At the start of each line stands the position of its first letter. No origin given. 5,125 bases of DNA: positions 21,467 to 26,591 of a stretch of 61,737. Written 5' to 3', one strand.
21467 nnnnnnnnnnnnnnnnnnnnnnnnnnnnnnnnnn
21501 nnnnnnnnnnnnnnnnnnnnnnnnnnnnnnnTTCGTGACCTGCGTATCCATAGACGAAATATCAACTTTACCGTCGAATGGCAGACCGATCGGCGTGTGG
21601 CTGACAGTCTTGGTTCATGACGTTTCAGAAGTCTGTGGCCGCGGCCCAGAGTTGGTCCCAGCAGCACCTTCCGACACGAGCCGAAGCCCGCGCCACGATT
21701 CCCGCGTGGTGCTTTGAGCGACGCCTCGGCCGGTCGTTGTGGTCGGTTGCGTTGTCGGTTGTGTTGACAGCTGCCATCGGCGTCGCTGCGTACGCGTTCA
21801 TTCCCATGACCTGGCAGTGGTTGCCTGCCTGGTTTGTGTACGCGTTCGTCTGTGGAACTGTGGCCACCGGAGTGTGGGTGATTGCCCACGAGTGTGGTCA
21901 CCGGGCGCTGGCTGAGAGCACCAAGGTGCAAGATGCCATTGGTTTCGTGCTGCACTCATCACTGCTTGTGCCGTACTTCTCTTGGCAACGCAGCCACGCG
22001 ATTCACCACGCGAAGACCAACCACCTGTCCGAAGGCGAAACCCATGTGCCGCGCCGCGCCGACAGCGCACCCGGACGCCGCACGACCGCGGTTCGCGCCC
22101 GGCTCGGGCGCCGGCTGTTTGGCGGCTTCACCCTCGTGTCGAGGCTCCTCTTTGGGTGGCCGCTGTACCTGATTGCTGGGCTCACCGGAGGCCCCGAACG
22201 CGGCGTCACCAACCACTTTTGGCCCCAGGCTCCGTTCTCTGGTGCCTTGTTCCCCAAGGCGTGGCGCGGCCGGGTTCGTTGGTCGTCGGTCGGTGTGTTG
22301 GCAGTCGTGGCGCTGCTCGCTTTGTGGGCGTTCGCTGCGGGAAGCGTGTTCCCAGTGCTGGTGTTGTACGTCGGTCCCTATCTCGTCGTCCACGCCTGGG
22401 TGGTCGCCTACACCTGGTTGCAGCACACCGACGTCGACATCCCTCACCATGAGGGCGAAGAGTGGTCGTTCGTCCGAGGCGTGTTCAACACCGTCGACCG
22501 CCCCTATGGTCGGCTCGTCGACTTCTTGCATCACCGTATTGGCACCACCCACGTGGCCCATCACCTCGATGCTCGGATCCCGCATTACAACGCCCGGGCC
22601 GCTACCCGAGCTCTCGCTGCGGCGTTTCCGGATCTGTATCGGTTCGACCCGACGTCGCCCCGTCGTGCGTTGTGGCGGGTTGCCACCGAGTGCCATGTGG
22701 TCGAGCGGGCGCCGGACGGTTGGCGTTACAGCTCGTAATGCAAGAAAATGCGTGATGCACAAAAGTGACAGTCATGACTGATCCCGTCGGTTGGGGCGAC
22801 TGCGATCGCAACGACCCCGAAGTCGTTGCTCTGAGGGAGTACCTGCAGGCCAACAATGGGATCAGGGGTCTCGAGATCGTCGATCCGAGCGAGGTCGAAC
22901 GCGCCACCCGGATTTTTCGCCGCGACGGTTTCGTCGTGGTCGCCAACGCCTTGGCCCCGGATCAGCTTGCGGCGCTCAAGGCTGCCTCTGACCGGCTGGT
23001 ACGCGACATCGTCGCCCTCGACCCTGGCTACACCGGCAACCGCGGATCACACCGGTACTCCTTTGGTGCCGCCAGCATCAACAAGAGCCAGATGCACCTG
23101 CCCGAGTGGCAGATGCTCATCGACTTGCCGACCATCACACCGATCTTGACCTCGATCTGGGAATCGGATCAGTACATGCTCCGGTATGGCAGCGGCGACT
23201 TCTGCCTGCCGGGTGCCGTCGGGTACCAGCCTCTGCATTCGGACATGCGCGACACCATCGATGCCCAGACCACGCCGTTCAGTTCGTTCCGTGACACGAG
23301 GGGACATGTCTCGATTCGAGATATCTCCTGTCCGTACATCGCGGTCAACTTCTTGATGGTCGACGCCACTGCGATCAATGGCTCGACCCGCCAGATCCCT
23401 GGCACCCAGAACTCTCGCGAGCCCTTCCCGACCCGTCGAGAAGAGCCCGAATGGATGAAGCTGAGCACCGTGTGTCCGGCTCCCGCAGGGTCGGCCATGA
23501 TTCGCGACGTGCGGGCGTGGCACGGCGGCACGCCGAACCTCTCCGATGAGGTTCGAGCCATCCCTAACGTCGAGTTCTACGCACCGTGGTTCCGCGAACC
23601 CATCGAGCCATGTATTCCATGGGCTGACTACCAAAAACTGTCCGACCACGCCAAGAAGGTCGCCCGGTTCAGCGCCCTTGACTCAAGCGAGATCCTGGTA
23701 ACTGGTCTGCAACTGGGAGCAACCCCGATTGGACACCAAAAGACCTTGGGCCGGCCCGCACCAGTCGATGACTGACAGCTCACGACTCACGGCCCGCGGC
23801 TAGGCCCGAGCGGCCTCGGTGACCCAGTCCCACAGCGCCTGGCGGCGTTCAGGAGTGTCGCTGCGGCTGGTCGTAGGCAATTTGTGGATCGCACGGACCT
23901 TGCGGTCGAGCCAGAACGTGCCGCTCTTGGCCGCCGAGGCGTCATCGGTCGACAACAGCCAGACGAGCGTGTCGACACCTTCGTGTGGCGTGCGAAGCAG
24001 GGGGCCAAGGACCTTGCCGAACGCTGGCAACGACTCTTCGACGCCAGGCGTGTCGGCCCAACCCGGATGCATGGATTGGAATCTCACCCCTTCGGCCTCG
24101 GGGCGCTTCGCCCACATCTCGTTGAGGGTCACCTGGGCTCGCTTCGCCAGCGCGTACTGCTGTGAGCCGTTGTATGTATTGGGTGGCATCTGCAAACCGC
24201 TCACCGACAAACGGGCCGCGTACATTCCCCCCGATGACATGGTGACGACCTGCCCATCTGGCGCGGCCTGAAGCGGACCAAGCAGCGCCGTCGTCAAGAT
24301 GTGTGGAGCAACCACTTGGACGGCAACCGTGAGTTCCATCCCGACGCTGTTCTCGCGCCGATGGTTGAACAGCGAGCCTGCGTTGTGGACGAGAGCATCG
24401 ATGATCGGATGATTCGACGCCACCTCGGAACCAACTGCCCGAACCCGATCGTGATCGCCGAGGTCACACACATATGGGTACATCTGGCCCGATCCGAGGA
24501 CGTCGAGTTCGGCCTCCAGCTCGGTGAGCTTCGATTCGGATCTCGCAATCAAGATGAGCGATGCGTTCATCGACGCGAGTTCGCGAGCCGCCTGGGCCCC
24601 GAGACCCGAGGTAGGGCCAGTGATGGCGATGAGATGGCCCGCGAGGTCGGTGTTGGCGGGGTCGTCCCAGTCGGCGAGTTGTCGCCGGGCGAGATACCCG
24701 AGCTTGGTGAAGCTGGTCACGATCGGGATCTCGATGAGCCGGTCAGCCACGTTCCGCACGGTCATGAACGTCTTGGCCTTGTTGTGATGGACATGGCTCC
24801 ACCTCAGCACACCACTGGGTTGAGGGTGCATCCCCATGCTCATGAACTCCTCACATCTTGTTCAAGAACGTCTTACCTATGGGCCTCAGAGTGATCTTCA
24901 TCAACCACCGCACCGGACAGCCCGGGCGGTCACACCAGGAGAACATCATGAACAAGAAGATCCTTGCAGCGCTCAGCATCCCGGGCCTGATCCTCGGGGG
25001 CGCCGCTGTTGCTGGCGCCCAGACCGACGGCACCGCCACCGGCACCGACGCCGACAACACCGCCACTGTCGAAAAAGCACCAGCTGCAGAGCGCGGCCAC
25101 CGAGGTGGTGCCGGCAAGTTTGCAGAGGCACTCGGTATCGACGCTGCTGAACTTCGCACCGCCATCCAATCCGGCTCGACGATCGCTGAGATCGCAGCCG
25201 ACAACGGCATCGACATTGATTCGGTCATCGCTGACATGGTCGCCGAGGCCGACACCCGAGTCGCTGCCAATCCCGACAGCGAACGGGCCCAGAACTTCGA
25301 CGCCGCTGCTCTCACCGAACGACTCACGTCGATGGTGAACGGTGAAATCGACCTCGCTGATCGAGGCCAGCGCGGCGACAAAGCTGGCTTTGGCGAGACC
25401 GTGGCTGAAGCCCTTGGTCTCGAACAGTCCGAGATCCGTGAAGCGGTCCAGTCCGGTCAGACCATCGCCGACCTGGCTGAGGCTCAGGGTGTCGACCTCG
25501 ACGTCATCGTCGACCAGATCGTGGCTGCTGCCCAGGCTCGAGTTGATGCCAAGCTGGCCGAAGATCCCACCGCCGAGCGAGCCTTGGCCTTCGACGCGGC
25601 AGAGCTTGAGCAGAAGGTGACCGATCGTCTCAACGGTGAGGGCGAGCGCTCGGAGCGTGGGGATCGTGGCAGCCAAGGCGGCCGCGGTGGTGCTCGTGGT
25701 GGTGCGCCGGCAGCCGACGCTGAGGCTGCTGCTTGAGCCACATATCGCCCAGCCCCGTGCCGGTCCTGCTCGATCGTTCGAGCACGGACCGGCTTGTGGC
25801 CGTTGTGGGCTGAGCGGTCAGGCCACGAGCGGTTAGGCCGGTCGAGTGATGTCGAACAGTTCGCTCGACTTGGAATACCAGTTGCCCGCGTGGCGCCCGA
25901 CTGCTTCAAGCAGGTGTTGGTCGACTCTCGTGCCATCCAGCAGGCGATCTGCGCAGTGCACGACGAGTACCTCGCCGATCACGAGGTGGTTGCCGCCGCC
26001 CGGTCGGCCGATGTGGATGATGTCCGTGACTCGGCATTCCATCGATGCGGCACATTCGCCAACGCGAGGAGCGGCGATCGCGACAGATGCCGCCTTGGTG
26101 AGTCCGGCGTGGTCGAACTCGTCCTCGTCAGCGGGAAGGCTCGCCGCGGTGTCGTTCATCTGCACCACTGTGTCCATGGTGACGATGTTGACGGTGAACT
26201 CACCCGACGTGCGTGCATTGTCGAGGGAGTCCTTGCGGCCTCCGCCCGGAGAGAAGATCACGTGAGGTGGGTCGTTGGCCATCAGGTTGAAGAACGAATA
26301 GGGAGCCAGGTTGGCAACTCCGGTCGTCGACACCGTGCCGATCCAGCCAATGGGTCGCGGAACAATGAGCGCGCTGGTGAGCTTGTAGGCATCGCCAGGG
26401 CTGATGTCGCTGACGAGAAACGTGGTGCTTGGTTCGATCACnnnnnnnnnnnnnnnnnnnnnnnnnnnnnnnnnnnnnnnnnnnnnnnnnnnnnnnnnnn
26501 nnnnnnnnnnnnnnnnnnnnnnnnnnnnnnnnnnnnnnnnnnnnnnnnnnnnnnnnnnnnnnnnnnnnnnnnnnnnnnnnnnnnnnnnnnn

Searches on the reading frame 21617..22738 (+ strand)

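Call 61: search_protein_families(library=pfam, max_evalue=0.000001, proteins=[window:21617-22738:+])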
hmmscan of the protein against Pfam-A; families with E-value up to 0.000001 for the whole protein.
window:21617-22738:+ (373 aa): 1 family
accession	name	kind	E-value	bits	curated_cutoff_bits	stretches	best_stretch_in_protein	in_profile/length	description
PF00487.30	FA_desaturase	-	2.6e-25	90.1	29.7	1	68-341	3-246/253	Fatty acid desaturase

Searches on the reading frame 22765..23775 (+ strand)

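Call 61: search_protein_families(library=pfam, max_evalue=0.000001, proteins=[window:22765-23775:+])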
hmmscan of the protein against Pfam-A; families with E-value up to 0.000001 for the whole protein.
window:22765-23775:+ (336 aa): 1 family
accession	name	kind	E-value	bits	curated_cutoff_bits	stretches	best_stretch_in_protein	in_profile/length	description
PF05721.19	PhyH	-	7.7e-14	52.9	22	1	51-265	1-212/213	Phytanoyl-CoA dioxygenase (PhyH)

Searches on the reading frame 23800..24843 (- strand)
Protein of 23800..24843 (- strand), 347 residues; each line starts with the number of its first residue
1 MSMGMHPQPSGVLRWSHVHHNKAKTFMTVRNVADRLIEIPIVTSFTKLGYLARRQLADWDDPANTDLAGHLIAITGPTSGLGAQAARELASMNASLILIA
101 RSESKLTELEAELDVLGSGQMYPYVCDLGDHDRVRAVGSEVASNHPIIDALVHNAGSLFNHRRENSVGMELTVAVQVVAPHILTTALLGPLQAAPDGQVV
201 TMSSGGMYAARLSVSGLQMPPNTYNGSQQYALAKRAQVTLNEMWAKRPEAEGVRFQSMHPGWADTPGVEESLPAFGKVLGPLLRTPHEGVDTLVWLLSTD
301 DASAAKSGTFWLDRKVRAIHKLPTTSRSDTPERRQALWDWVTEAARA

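Call 62: search_protein_families(library=pfam, max_evalue=0.000001, proteins=[window:23800-24843:-])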
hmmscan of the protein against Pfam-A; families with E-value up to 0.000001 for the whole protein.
window:23800-24843:- (347 aa): 3 families
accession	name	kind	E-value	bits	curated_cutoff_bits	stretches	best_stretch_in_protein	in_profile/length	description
PF00106.31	adh_short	-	1e-22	81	26.6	1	72-270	3-189/195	short chain dehydrogenase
PF13561.12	adh_short_C2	-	2.6e-15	57.1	27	1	79-278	6-190/236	Enoyl-(Acyl carrier protein) reductase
PF08659.16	KR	-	2.2e-07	31.4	22.6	1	74-204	5-136/180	KR domain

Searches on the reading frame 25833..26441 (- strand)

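Call 62: search_protein_families(library=pfam, max_evalue=0.000001, proteins=[window:25833-26441:-])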
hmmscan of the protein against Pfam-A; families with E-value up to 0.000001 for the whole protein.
window:25833-26441:- (202 aa): 1 family
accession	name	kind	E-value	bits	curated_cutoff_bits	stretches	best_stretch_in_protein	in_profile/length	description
PF01613.24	Flavin_Reduct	-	7.3e-22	78.6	27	1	27-166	4-136/153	Flavin reductase like domain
